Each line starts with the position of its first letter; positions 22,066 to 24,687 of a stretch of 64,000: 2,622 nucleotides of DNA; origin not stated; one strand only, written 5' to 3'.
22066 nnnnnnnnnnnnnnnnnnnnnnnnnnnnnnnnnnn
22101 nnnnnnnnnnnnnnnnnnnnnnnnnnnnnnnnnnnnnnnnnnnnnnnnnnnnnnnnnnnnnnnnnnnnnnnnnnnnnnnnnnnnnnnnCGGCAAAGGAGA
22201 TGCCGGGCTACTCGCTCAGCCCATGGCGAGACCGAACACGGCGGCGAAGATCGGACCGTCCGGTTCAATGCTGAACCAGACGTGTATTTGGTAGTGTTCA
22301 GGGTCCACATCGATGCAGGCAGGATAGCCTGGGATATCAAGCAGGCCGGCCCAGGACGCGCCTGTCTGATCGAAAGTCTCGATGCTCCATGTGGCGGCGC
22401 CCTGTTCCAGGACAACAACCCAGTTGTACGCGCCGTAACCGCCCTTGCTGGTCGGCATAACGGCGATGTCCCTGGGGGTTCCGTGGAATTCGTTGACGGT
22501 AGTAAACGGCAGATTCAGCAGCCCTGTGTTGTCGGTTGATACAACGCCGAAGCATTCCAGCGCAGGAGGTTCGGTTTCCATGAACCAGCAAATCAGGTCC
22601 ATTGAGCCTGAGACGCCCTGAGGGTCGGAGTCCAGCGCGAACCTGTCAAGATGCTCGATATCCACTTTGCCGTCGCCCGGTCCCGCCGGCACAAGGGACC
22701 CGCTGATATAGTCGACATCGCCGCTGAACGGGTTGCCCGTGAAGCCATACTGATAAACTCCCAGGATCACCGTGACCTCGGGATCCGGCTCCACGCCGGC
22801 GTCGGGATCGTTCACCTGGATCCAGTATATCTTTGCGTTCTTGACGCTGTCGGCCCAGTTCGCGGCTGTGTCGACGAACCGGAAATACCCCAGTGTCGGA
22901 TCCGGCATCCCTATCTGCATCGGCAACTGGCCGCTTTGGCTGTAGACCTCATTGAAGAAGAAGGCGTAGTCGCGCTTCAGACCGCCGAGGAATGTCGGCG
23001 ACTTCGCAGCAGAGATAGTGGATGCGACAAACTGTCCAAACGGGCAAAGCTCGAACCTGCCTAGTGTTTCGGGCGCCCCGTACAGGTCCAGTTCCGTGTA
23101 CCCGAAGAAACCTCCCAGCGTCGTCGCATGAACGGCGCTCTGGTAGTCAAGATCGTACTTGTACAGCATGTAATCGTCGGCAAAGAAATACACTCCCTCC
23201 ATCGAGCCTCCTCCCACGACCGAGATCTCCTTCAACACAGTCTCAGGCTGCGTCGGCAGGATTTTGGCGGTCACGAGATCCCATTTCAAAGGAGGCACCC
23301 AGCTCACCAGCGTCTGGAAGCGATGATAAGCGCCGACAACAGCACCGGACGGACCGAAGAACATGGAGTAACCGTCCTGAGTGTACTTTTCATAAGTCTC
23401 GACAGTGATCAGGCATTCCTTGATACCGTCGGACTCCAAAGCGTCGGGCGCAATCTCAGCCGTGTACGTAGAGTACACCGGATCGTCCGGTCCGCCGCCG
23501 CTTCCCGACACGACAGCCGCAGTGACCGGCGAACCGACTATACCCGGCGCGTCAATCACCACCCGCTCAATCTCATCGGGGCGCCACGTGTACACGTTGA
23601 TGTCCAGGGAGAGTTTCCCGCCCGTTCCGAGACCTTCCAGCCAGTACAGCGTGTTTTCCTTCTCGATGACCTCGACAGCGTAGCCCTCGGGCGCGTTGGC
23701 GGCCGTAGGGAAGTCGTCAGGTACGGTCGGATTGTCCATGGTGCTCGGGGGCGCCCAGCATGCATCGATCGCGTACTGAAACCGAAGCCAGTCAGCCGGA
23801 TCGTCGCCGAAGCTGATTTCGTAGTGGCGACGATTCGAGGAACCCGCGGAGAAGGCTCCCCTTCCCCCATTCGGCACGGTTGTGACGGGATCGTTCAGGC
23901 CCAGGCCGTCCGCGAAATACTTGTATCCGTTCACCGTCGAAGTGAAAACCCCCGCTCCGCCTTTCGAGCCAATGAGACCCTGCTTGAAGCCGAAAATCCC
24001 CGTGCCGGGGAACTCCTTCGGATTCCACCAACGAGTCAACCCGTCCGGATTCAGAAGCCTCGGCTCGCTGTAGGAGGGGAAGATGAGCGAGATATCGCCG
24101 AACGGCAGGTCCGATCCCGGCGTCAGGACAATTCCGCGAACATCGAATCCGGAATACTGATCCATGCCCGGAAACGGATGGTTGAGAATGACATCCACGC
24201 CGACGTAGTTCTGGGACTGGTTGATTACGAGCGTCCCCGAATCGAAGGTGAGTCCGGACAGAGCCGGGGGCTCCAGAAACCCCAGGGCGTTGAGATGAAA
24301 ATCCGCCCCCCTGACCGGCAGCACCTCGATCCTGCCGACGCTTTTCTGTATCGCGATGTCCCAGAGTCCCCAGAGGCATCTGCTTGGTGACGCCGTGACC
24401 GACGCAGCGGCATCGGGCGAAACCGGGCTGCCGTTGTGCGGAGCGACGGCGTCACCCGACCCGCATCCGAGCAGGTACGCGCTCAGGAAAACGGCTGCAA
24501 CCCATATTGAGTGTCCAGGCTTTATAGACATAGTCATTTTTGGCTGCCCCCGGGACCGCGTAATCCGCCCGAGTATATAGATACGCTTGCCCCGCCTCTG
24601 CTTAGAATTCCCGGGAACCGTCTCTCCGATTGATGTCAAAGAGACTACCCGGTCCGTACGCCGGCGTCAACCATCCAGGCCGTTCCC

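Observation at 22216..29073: Family member C is divergently paired with a PknK-like kinase-STAND-TPR regulator across a ~900-bp AT-richer control region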

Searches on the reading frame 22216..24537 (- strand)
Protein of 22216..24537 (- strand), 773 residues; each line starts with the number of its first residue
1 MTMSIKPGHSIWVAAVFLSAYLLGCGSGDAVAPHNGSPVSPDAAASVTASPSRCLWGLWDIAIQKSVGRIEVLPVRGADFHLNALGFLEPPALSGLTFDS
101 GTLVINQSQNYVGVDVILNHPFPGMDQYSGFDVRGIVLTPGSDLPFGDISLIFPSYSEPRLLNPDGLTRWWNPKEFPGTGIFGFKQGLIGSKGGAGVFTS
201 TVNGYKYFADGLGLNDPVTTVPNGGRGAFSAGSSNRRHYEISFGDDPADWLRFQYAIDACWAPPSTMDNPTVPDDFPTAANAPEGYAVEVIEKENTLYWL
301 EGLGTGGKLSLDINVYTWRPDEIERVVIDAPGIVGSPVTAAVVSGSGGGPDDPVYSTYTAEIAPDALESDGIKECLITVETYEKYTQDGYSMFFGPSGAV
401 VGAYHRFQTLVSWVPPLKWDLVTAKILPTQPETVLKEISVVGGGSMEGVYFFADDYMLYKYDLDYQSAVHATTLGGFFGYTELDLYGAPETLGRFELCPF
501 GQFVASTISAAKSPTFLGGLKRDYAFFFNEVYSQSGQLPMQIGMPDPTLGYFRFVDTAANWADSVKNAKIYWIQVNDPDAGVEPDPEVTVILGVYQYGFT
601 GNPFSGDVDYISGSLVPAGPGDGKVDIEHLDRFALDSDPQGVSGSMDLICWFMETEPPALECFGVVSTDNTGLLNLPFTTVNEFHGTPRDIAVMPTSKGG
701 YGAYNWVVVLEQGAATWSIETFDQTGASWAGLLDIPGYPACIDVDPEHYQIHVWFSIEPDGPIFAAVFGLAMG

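Call 9: search_protein_families(library=pfam, proteins=[window:22216-24537:-], max_evalue=0.01)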
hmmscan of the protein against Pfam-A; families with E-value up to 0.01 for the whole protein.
window:22216-24537:- (773 aa): 0 families

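Call 37: search_protein_families(library=ncbifam, proteins=[window:22216-24537:-], max_evalue=0.01)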
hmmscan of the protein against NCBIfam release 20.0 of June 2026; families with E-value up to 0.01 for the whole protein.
window:22216-24537:- (773 aa): 0 families

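Call 57: list_cluster_members(proteins=[P0001, P0121, window:22216-24537:-])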
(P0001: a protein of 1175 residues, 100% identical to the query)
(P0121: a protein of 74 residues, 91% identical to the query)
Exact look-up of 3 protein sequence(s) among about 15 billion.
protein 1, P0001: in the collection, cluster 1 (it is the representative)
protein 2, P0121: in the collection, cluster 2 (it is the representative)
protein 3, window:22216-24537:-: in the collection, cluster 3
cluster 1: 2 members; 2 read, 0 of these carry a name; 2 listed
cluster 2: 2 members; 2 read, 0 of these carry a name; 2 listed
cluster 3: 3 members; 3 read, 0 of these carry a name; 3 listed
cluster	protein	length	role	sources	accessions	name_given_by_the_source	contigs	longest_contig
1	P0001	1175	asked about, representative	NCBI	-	-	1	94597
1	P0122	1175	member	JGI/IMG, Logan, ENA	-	-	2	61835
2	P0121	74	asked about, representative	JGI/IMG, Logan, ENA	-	-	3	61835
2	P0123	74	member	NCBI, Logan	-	-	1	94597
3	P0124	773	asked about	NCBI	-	-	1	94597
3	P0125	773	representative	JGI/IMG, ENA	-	-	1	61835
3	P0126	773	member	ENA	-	-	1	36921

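Call 75: search_protein_families(library=padloc, proteins=[window:22216-24537:-], max_evalue=0.001)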
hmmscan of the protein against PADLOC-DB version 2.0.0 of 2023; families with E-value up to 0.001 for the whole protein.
window:22216-24537:- (773 aa): 0 families

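Call 79: find_homologous_proteins(query=window:22216-24537:-, max_evalue=1e-10)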
Query window:22216-24537:- (773 aa): 235 proteins with E <= 1e-10 among 8000 candidates; the best 120 are listed.
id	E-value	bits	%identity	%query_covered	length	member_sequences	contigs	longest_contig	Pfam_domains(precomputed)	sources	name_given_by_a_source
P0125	0.0e+0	1631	89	100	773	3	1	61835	-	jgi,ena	-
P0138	0.0e+0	1241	68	99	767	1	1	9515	-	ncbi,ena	-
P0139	0.0e+0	1189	67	97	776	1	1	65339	-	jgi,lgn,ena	-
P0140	0.0e+0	1172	65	99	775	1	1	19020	-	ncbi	-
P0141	0.0e+0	1125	65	97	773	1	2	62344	-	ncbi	-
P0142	0.0e+0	1120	64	98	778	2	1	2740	-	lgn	-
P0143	0.0e+0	1067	59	100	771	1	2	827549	-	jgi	-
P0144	0.0e+0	1028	57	99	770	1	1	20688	-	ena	-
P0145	0.0e+0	1024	57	97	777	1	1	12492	-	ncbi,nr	ncbi:MAG: hypothetical protein NTY09_02670 [bacterium]|nr:hypothetical protein [bacterium]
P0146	0.0e+0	1016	59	97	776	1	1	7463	-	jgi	jgi:hypothetical protein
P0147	1.5e-295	1001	56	97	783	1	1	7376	-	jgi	jgi:hypothetical protein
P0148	4.3e-295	999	59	95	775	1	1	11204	-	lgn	-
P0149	5.2e-293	992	56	97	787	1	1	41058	-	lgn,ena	-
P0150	9.8e-287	972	58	97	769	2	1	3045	-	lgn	-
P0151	1.2e-284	965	57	97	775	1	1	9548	-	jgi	jgi:hypothetical protein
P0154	4.3e-254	864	53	98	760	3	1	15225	-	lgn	-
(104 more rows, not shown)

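Call 80: find_encoding_contigs(protein=P0139, flank=6000, max_places=1)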
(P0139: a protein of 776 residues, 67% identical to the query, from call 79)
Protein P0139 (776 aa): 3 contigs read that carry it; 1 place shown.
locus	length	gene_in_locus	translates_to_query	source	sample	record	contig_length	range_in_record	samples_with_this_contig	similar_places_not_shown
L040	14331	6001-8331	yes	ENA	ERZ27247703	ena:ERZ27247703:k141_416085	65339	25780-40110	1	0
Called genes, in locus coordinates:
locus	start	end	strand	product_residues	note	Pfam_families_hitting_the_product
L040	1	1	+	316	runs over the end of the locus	-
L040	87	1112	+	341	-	PF00437:T2SSE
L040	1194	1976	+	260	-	PF00535:Glycos_transf_2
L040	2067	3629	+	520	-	PF06739:SBBP (faint), PF01436:NHL (faint)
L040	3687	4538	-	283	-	PF13240:Zn_Ribbon_1, PF13248:Zn_ribbon_3 (weak), PF01987:AIM24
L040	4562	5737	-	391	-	PF07787:TMEM43 (weak), PF13240:Zn_Ribbon_1 (weak)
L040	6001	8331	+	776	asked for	-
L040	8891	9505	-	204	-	-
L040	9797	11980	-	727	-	-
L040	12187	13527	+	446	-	-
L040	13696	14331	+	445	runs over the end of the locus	PF00330:Aconitase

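Call 81: find_encoding_contigs(protein=P0149, flank=6000, max_places=1)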
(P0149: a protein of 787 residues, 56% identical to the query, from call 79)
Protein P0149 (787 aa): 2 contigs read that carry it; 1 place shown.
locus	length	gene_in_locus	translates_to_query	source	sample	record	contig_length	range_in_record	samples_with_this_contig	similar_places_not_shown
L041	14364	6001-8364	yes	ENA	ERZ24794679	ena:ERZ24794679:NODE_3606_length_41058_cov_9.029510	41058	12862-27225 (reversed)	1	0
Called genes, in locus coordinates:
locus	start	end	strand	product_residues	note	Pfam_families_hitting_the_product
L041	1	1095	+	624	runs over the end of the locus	PF02163:Peptidase_M50, PF00595:PDZ (faint), PF13180:PDZ_2, PF17820:PDZ_6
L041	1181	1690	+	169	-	-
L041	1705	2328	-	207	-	-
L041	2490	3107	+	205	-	PF19502:DUF6036 (weak)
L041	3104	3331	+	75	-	-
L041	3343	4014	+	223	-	-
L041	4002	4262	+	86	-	-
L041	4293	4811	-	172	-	PF09419:PGP_phosphatase (weak), PF13419:HAD_2 (weak), PF13242:Hydrolase_like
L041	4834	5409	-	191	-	PF03652:RuvX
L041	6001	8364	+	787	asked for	-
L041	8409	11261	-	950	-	PF18911:PKD_4 (weak), PF21027:Sde0182_C (faint), PF18911:PKD_4 (weak)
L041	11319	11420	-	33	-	-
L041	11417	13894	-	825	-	PF18911:PKD_4 (faint)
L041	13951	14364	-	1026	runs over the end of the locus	-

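Call 82: find_encoding_contigs(protein=P0154, flank=6000, max_places=1)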
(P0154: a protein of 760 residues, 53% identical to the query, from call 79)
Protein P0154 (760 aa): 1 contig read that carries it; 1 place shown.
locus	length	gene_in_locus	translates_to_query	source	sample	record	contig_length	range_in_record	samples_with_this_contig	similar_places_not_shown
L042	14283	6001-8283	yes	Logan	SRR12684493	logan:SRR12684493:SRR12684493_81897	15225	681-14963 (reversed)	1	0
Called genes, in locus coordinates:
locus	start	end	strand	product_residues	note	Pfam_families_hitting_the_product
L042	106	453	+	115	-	PF01740:STAS, PF13466:STAS_2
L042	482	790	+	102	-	PF01740:STAS, PF13466:STAS_2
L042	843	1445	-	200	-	PF13302:Acetyltransf_3, PF00583:Acetyltransf_1 (weak)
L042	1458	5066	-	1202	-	PF00069:Pkinase, PF07714:PK_Tyr_Ser-Thr, PF03109:ABC1 (faint), PF13191:AAA_16, PF07719:TPR_2 (faint), PF13424:TPR_12, PF17874:TPR_MalT, PF13424:TPR_12, +6 more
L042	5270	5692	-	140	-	-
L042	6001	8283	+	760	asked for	-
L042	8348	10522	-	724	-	-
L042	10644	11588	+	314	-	PF13231:PMT_2 (weak)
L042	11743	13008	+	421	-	PF00330:Aconitase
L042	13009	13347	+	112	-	-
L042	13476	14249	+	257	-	PF01987:AIM24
